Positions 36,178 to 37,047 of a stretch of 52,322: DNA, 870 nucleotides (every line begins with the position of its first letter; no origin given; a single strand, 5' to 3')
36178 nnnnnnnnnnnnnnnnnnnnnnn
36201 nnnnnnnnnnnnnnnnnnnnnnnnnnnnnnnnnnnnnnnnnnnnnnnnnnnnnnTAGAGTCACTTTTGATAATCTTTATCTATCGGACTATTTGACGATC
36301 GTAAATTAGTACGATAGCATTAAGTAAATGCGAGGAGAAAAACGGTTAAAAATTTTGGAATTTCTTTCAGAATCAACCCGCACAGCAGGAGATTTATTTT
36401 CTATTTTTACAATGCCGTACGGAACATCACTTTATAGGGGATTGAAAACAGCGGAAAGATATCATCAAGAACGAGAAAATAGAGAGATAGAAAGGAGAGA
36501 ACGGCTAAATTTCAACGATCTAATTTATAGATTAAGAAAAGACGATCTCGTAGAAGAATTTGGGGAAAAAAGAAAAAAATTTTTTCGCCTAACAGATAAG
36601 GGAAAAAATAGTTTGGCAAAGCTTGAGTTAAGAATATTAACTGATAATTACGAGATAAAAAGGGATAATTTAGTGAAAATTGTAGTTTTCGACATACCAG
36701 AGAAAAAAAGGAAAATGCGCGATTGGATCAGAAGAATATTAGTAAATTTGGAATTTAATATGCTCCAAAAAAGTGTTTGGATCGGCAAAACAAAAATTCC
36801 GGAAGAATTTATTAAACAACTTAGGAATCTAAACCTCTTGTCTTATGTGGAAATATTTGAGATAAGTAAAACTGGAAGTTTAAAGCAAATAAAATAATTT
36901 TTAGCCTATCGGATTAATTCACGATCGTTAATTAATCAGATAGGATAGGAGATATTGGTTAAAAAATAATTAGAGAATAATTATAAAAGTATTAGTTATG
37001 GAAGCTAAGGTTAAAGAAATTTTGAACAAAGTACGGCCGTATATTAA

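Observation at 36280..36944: Cassette copy B splits an Fe-S assembly gene string (nifS-nifU | cassette | nfu-ferredoxin)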

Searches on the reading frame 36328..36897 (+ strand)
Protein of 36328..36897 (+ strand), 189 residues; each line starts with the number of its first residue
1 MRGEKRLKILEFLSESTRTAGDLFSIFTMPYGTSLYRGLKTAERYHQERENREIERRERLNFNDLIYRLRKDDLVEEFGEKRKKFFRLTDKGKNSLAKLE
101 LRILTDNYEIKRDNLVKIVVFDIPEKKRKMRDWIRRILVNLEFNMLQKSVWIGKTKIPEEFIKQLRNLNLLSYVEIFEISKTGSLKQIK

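Call 5: search_protein_families(library=pfam, proteins=[window:36328-36897:+], max_evalue=0.01)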
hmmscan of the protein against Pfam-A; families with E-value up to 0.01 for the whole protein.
window:36328-36897:+ (189 aa): 4 families
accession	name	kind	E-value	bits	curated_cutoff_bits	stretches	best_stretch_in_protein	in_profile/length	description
PF20803.2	PaaX_M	-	5.4e-15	55.7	24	1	118-183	10-75/83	PaaX protein central Cas2-like domain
PF09827.14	CRISPR_Cas2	-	3.6e-06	27.5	23.8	1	118-156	4-38/74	CRISPR associated protein Cas2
PF03551.20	PadR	-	0.003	18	27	1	66-97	38-74/75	Transcriptional regulator PadR-like family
PF01022.26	HTH_5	-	0.0048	17.2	22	0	4-30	2-28/47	Bacterial regulatory protein, arsR family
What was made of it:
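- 36328..36897 (+): Gene B: a 189-aa mini-PaaX with a winged helix (res 1-104) and a Cas2-like PaaX_M domain (res 112-188). Pfam PF20803 5.4e-15 (call 5).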

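Call 14: find_homologous_proteins(query=window:36328-36897:+, max_evalue=0.001)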
Query window:36328-36897:+ (189 aa): 515 proteins with E <= 0.001 among 622 candidates; the best 120 are listed.
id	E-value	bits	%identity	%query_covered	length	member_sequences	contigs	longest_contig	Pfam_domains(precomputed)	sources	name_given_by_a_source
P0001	4.1e-102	357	91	100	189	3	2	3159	PF20803.3,PF09827.15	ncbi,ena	-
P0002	2.0e-72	261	66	100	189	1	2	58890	PF20803.3,PF09827.15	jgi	-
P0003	3.9e-59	217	58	99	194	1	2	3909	PF20803.3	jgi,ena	-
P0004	2.0e-58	215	58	97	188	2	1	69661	PF20803.3,PF09827.15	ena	-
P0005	8.7e-58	213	57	100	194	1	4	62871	PF20803.3,PF09827.15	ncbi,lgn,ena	-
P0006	1.2e-57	213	57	100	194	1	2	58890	PF20803.3,PF09827.15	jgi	-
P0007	3.2e-57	211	56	100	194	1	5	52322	PF20803.3,PF09827.15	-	-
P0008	6.1e-53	197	50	100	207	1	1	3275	PF20803.3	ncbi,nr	ncbi:MAG: hypothetical protein NTW60_01105 [Candidatus Wolfebacteria bacterium]|nr:hypothetical prot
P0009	1.6e-52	196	54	100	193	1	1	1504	PF20803.3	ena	-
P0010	2.3e-52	195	54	100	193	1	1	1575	PF20803.3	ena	-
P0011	1.9e-51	192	54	100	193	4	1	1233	PF20803.3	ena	-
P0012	8.5e-51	190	53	100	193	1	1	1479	PF20803.3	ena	-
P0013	9.1e-51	190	53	100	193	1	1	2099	PF20803.3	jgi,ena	-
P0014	2.4e-50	189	51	99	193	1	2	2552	PF20803.3,PF09827.15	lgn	-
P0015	3.0e-50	188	52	100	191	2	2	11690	PF20803.3,PF09827.15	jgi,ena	-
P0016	3.2e-50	188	53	100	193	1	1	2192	PF20803.3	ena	-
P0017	4.5e-50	188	51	100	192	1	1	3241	PF20803.3,PF09827.15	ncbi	-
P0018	5.3e-50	188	50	100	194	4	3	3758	PF20803.3,PF09827.15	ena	-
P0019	5.5e-50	188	51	100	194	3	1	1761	PF20803.3,PF09827.15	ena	-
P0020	1.6e-49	186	51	100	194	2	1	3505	PF20803.3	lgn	-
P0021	2.9e-49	185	51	100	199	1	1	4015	PF20803.3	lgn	-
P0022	8.7e-49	184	48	100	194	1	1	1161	PF20803.3,PF09827.15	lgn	-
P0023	9.2e-49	184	51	100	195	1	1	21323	PF20803.3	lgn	-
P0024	1.4e-48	183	49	99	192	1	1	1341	PF20803.3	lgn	-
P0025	1.4e-48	183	51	100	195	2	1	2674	PF20803.3,PF09827.15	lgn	-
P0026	3.1e-48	182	52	100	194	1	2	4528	PF20803.3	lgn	-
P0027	3.6e-48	182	51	100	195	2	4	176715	PF20803.3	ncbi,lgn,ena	ncbi:MAG: CRISPR-associated endonuclease Cas2 [Patescibacteria group bacterium]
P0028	5.6e-48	181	52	99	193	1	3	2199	PF20803.3,PF09827.15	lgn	-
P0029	7.4e-48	181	49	99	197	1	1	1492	PF20803.3,PF09827.15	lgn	-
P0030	7.4e-48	181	48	99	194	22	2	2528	PF20803.3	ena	-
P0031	1.2e-47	180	49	100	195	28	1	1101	PF20803.3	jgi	-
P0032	1.3e-47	180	51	99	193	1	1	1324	PF20803.3,PF09827.15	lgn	-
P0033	1.6e-47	180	49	100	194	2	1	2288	PF20803.3,PF09827.15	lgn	-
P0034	2.9e-47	179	48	100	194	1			PF20803.3,PF09827.15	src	-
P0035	3.0e-47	179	51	97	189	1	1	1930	PF20803.3,PF09827.15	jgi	-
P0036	4.3e-47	178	50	100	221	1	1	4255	PF20803.3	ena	-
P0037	4.6e-47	178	49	100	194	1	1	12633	PF20803.3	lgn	-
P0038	4.9e-47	178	52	99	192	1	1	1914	PF20803.3,PF09827.15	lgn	-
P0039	5.5e-47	178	50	99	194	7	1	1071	PF20803.3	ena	-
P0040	5.9e-47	178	50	99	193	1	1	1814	PF20803.3,PF09827.15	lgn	-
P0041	1.4e-46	176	49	99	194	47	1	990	PF20803.3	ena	-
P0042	2.0e-46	176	49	99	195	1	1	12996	PF20803.3,PF09827.15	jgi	-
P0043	2.1e-46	176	48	100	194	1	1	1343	PF20803.3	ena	-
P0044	2.5e-46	176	48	99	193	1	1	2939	PF20803.3,PF09827.15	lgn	-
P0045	2.6e-46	176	49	99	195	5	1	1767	PF20803.3,PF09827.15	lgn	-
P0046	3.3e-46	175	48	100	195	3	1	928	PF20803.3,PF09827.15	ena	-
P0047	6.0e-46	174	48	99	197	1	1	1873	PF20803.3,PF09827.15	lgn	-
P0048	7.2e-46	174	46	99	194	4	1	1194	PF20803.3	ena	-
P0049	8.9e-46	174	47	100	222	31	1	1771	PF20803.3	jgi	-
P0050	1.1e-45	174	48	100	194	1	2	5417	PF20803.3,PF09827.15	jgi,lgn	-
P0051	1.3e-45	173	51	89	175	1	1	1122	PF20803.3,PF09827.15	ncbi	-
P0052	2.8e-45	172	46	100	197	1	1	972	PF20803.3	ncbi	-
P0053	3.5e-45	172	50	99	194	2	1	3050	PF20803.3,PF09827.15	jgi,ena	-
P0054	4.2e-45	172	48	100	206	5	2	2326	PF20803.3,PF09827.15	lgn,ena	-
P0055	6.4e-45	171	47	100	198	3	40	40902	PF20803.3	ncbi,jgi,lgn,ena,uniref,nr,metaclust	ncbi:MAG: hypothetical protein CO001_01245 [Candidatus Portnoybacteria bacterium CG_4_8_14_3_um_filt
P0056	7.5e-45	171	47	99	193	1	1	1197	PF20803.3,PF09827.15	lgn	-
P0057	2.3e-44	169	49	99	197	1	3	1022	PF20803.3,PF09827.15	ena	-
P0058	6.2e-44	168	51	89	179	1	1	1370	PF20803.3,PF09827.15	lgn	-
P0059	9.4e-44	167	52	89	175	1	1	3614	PF20803.3,PF09827.15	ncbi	-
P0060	1.3e-43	167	43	100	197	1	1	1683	PF20803.3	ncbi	-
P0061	1.6e-43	167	46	100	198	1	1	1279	PF20803.3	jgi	jgi:DNA-binding transcriptional regulator PaaX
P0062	1.7e-43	166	47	99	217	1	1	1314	PF20803.3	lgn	-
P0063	1.9e-43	166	44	99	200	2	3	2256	PF20803.3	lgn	-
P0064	2.0e-43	166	47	99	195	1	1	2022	PF20803.3,PF09827.15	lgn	-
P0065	2.3e-43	166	46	100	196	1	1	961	PF20803.3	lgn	-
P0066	3.2e-43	166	48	99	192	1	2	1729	PF20803.3,PF09827.15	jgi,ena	jgi:predicted transcriptional regulator with HTH domain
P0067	4.3e-43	165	48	99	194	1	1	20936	PF20803.3,PF09827.15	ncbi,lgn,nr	ncbi:CRISPR-associated endonuclease Cas2 [Patescibacteria group bacterium]|nr:MAG: CRISPR-associated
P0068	4.6e-43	165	47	100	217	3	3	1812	PF20803.3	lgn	-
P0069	5.5e-43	165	46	100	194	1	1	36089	PF20803.3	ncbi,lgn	-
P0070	1.0e-42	164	44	99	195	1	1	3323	PF20803.3,PF09827.15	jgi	-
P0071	1.7e-42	163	48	99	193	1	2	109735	PF20803.3,PF09827.15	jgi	-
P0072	4.6e-42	162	45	100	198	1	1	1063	PF20803.3,PF09827.15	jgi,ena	-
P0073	5.0e-42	162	48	95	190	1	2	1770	PF20803.3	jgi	-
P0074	9.4e-42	161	45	100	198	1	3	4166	PF20803.3,PF09827.15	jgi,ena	-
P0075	1.0e-41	161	45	100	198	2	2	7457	PF20803.3,PF09827.15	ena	-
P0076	1.2e-41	160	45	100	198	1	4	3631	PF20803.3,PF09827.15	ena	-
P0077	2.3e-41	160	45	100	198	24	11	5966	PF20803.3,PF09827.15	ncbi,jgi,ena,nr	ncbi:hypothetical protein A3G68_00310 [Candidatus Gottesmanbacteria bacterium RIFCSPLOWO2_12_FULL_42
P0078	3.0e-41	159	47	99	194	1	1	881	PF20803.3,PF09827.15,PF14947.13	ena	-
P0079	1.7e-40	157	45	99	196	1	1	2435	PF20803.3,PF09827.15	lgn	-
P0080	1.8e-40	157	43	99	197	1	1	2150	PF20803.3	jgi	jgi:predicted transcriptional regulator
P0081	1.9e-40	157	44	100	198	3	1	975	PF20803.3,PF09827.15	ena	-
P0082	2.0e-40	156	45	99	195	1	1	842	PF20803.3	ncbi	-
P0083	2.1e-40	156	45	99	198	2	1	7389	PF20803.3,PF09827.15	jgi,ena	-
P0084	2.2e-40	156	46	93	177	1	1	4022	PF20803.3,PF14947.13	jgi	jgi:phenylacetic acid degradation operon negative regulatory protein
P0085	1.0e-39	154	44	100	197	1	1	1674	PF20803.3,PF09827.15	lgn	-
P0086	1.3e-39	154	44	99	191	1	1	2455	PF20803.3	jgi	-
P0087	1.3e-39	154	43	99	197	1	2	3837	PF20803.3,PF09827.15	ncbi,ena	-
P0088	1.5e-39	154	43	96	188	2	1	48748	PF20803.3,PF09827.15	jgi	-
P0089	2.6e-39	153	46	99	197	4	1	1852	PF20803.3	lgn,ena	-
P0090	4.5e-39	152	44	99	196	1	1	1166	PF20803.3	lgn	-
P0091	7.0e-39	151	45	99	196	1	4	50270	PF20803.3,PF09827.15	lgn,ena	-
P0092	1.8e-38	150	45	99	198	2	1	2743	PF20803.3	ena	-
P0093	2.0e-38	150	48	99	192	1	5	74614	PF20803.3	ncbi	-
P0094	8.0e-38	148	41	96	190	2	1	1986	PF20803.3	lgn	-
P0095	1.5e-37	147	45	100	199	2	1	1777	PF20803.3,PF03551.21,PF09827.15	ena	-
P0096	1.6e-37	147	47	99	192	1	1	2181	PF20803.3,PF09827.15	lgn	-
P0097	1.7e-37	147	44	100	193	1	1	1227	PF20803.3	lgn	-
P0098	3.7e-37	146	44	99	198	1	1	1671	PF20803.3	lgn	-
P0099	1.2e-36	144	42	100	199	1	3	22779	PF20803.3,PF03551.21,PF09827.15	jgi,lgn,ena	-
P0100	1.5e-36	144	44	99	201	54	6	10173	PF20803.3,PF09827.15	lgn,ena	-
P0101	2.7e-36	143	41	100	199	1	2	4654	PF20803.3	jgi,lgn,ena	-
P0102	4.1e-36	142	43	96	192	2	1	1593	PF20803.3,PF09827.15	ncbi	-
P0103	4.5e-36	142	40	98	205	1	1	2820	PF20803.3,PF09827.15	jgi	jgi:hypothetical protein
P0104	1.2e-35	141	47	99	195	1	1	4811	PF20803.3,PF09827.15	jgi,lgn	-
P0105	2.0e-35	140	43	95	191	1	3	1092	PF20803.3,PF09827.15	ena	-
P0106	2.5e-35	140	41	100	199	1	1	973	PF20803.3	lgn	-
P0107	2.6e-35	140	41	99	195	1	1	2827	PF20803.3,PF09827.15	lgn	-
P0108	2.7e-35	140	46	99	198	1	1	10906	PF20803.3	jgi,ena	-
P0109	2.7e-35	140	41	99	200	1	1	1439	PF20803.3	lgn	-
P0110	3.2e-35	140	43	99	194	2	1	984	PF20803.3,PF09827.15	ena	-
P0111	3.7e-35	139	42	99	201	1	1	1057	PF20803.3,PF09827.15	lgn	-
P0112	4.0e-35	139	45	100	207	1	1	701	PF20803.3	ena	-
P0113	5.5e-35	139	45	99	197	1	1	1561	PF20803.3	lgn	-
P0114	6.8e-35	138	44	99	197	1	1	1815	PF20803.3,PF09827.15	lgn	-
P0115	7.0e-35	138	42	99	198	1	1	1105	PF20803.3,PF09827.15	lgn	-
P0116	7.5e-35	138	47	99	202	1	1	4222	PF20803.3,PF09827.15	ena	-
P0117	8.5e-35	138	43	99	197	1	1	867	PF20803.3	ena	-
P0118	8.7e-35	138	43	99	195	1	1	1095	PF20803.3,PF09827.15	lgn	-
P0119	9.7e-35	138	44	99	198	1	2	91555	PF20803.3,PF09827.15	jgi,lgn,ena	jgi:hypothetical protein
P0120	1.1e-34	138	39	99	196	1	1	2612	PF20803.3,PF09827.15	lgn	-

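Call 15: find_encoding_contigs(protein=P0002, flank=6000, max_places=3)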
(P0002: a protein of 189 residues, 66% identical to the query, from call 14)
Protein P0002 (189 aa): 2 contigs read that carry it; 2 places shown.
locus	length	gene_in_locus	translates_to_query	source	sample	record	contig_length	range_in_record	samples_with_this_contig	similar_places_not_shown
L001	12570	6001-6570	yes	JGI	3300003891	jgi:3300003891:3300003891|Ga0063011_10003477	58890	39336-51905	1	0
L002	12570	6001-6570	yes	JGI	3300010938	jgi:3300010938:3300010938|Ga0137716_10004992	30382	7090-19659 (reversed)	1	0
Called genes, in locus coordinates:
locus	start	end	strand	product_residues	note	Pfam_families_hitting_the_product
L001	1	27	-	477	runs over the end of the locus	PF00133:tRNA-synt_1, PF01406:tRNA-synt_1e (weak), PF01921:tRNA-synt_1f (faint), PF09334:tRNA-synt_1g, PF00133:tRNA-synt_1, PF01406:tRNA-synt_1e (weak), PF08264:Anticodon_1 (weak)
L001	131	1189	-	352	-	PF01594:AI-2E_transport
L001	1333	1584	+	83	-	-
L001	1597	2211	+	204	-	PF02589:LUD_dom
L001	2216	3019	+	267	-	PF02463:SMC_N (faint), PF13175:AAA_15 (faint), PF00005:ABC_tran, PF13304:AAA_21 (faint)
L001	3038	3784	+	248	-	PF01061:ABC2_membrane, PF12679:ABC2_membrane_2 (faint), PF12698:ABC2_membrane_3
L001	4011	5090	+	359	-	PF00266:Aminotran_5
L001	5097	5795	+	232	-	PF01592:NifU_N, PF04324:Fer2_BFD (weak)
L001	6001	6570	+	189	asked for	PF09827:CRISPR_Cas2 (faint), PF20803:PaaX_M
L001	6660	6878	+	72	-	PF01106:NifU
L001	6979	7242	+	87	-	PF06902:Fer4_19 (weak), PF13459:Fer4_15, PF13370:Fer4_13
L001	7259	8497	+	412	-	PF01266:DAO (faint), PF03486:HI0933_like (faint), PF07992:Pyr_redox_2, PF13738:Pyr_redox_3 (weak), PF00070:Pyr_redox, PF14759:Reductase_C (weak), PF18267:Rubredoxin_C (weak)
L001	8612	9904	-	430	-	PF13607:Succ_CoA_lig, PF19045:Ligase_CoA_2, PF13549:ATP-grasp_5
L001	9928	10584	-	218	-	-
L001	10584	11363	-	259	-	PF02775:TPP_enzyme_C, PF12367:PFO_beta_C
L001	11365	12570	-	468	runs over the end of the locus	PF01558:POR, PF01855:POR_N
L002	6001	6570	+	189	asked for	PF09827:CRISPR_Cas2 (faint), PF20803:PaaX_M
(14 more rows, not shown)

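Call 16: find_encoding_contigs(protein=P0001, flank=6000, max_places=3)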
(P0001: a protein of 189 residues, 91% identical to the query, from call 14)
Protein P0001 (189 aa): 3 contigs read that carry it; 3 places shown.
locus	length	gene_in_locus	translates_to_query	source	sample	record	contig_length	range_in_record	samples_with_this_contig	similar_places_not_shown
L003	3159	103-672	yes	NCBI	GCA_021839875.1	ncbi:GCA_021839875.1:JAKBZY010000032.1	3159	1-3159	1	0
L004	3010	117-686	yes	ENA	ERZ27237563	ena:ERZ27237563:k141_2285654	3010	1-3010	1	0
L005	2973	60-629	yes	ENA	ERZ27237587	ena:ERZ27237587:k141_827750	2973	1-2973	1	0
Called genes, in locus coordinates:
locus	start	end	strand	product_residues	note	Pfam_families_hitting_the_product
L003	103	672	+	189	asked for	PF20803:PaaX_M, PF09827:CRISPR_Cas2 (faint)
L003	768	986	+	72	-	PF01106:NifU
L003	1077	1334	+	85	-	PF06902:Fer4_19 (weak), PF13459:Fer4_15, PF13370:Fer4_13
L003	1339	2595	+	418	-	PF01266:DAO (faint), PF07992:Pyr_redox_2, PF13738:Pyr_redox_3 (weak), PF00070:Pyr_redox, PF14759:Reductase_C (weak), PF18267:Rubredoxin_C (weak)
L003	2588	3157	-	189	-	?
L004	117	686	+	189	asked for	PF20803:PaaX_M, PF09827:CRISPR_Cas2 (faint)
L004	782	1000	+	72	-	PF01106:NifU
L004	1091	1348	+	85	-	PF06902:Fer4_19 (weak), PF13459:Fer4_15, PF13370:Fer4_13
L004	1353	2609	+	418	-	PF01266:DAO (faint), PF07992:Pyr_redox_2, PF13738:Pyr_redox_3 (weak), PF00070:Pyr_redox, PF14759:Reductase_C (weak), PF18267:Rubredoxin_C (weak)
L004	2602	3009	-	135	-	?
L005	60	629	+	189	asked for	PF20803:PaaX_M, PF09827:CRISPR_Cas2 (faint)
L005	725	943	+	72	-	PF01106:NifU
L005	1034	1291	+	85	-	PF06902:Fer4_19 (weak), PF13459:Fer4_15, PF13370:Fer4_13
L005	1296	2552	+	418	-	PF01266:DAO (faint), PF07992:Pyr_redox_2, PF13738:Pyr_redox_3 (weak), PF00070:Pyr_redox, PF14759:Reductase_C (weak), PF18267:Rubredoxin_C (weak)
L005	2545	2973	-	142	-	?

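Call 24: find_related_loci(query=A2, collection=genome_contigs, flank=4000)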
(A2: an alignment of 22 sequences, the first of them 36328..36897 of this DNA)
Query A2 (189 aa) in genome_contigs; peptide patterns used: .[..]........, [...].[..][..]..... (x = any residue, [..] = any of these).
220 stretches matched a pattern; 158 encode a relative of the query (tblastn E <= 1e-3); the best 80 are kept; 80 distinct loci.
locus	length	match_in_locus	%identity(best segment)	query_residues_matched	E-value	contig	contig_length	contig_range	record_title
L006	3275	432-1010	50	1-189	3e-59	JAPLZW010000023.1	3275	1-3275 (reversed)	MAG: Candidatus Wolfebacteria bacterium isolate LacPavin_0920_WC70_MAG_44_7 LacPavin_0920_WC70_scaffold_192397, whole ge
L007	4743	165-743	51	1-189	3e-54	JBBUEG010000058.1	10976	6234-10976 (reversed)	MAG: Patescibacteria group bacterium isolate H52-bin073_1 H52_bin073_1_000000000058, whole genome shotgun sequence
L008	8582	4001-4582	50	1-188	1e-53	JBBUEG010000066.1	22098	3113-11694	MAG: Patescibacteria group bacterium isolate H52-bin073_1 H52_bin073_1_000000000066, whole genome shotgun sequence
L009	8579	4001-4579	49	1-189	1e-52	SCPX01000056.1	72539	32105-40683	MAG: Patescibacteria group bacterium isolate DP16D_bin.14 DP16D_bin.14-83650, whole genome shotgun sequence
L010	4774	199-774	50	1-188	4e-52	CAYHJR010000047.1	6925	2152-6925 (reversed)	MAG TPA_asm: uncultured Candidatus Saccharibacteria bacterium isolate ERP119705_co13_491 genome assembly, contig: NODE_1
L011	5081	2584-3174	47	1-189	1e-51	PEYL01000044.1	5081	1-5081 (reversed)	MAG: Candidatus Portnoybacteria bacterium CG08_land_8_20_14_0_20_40_83 CG08_land_8_20_14_0.20_scaffold_41007_c, whole ge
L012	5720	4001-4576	45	1-188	2e-50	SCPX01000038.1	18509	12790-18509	MAG: Patescibacteria group bacterium isolate DP16D_bin.14 DP16D_bin.14-58516, whole genome shotgun sequence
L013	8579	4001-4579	48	1-188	1e-49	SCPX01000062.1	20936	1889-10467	MAG: Patescibacteria group bacterium isolate DP16D_bin.14 DP16D_bin.14-93358, whole genome shotgun sequence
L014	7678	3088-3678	44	1-189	3e-48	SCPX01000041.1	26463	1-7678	MAG: Patescibacteria group bacterium isolate DP16D_bin.14 DP16D_bin.14-61822, whole genome shotgun sequence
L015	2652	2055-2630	44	1-188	1e-47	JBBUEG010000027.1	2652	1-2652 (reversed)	MAG: Patescibacteria group bacterium isolate H52-bin073_1 H52_bin073_1_000000000027, whole genome shotgun sequence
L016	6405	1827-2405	47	1-188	7e-47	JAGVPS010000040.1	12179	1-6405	MAG: Candidatus Paceibacterota bacterium isolate DeMMO3_58 c_000000061203, whole genome shotgun sequence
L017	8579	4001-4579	44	1-189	2e-46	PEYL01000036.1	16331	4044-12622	MAG: Candidatus Portnoybacteria bacterium CG08_land_8_20_14_0_20_40_83 CG08_land_8_20_14_0.20_scaffold_1660_c, whole gen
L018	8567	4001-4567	48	1-187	1e-44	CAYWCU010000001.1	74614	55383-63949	MAG TPA_asm: uncultured Candidatus Saccharibacteria bacterium isolate binchicken_co132_51 genome assembly, contig: NODE_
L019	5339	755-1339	44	1-188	4e-43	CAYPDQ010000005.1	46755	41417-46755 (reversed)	MAG TPA_asm: uncultured Candidatus Saccharibacteria bacterium isolate SRP093762_co1_57 genome assembly, contig: NODE_485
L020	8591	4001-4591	42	1-188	1e-41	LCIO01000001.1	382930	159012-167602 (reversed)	MAG: Candidatus Wolfebacteria bacterium GW2011_GWA1_44_24 UW50_C0001, whole genome shotgun sequence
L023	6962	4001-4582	43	2-188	7e-40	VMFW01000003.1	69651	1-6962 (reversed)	MAG: Parcubacteria group bacterium Gr01-1014_20 G01um101420_scaffold_197, whole genome shotgun sequence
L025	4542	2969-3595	42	1-188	3e-39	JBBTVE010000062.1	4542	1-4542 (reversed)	MAG: Patescibacteria group bacterium isolate H52-bin098_1 H52_bin098_1_000000000062, whole genome shotgun sequence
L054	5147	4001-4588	44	2-188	4e-33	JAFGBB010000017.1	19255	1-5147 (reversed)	MAG: Candidatus Wolfebacteria bacterium isolate Zod_Metabat.1002 k87_4812715, whole genome shotgun sequence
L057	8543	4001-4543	37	8-188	4e-33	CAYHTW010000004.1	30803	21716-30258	MAG TPA_asm: uncultured Candidatus Saccharibacteria bacterium isolate ERP119705_co16_142 genome assembly, contig: NODE_1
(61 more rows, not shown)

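Call 33: search_solved_structures(query=A2, max_evalue=1, show_alignments=2)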
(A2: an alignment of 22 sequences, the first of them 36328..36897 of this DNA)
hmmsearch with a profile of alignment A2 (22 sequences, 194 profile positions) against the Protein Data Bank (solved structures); distinct sequences matched with E-value up to 1: 5.
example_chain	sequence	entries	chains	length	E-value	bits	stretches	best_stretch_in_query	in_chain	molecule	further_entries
5cwf_A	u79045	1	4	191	0.023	17.5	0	54-109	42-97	Designed helical repeat protein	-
3exc_X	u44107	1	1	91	0.31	13.8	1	122-159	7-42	Uncharacterized protein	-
9ovi_A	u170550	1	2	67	0.65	12.8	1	57-95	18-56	Conserved domain protein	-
7v2c_E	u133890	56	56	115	0.83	12.4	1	126-169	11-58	NADH dehydrogenase [ubiquinone] 1 alpha subcomplex subunit 6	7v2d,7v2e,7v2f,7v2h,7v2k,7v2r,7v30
8zo8_A6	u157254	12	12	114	0.83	12.4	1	126-169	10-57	NADH dehydrogenase [ubiquinone] 1 alpha subcomplex subunit 6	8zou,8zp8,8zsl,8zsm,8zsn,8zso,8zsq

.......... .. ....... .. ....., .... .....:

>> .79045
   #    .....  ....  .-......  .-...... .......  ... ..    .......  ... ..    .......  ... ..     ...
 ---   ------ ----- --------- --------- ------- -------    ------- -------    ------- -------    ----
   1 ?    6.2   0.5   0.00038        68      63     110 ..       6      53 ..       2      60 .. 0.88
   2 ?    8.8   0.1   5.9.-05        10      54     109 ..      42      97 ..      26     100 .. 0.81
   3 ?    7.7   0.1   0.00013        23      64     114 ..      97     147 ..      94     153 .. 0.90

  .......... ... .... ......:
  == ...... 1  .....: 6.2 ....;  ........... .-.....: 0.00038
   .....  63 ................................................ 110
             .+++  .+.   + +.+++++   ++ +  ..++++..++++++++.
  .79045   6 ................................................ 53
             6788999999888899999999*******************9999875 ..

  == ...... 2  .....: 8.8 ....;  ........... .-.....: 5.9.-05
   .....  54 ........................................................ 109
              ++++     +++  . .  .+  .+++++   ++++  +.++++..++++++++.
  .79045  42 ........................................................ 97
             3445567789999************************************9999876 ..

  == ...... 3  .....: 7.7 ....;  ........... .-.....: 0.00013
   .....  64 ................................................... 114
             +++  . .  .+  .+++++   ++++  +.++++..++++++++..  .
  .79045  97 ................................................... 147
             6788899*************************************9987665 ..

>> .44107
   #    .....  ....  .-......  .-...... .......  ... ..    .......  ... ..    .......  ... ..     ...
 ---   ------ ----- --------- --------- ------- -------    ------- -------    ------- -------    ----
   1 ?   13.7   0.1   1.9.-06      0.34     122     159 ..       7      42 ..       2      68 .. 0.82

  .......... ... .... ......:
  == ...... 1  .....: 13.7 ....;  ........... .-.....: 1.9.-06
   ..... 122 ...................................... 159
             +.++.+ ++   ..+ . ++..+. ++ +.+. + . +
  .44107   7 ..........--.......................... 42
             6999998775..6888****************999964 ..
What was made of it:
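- Tried and rejected: A profile search of PDB sequences: nothing significant (call 33).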
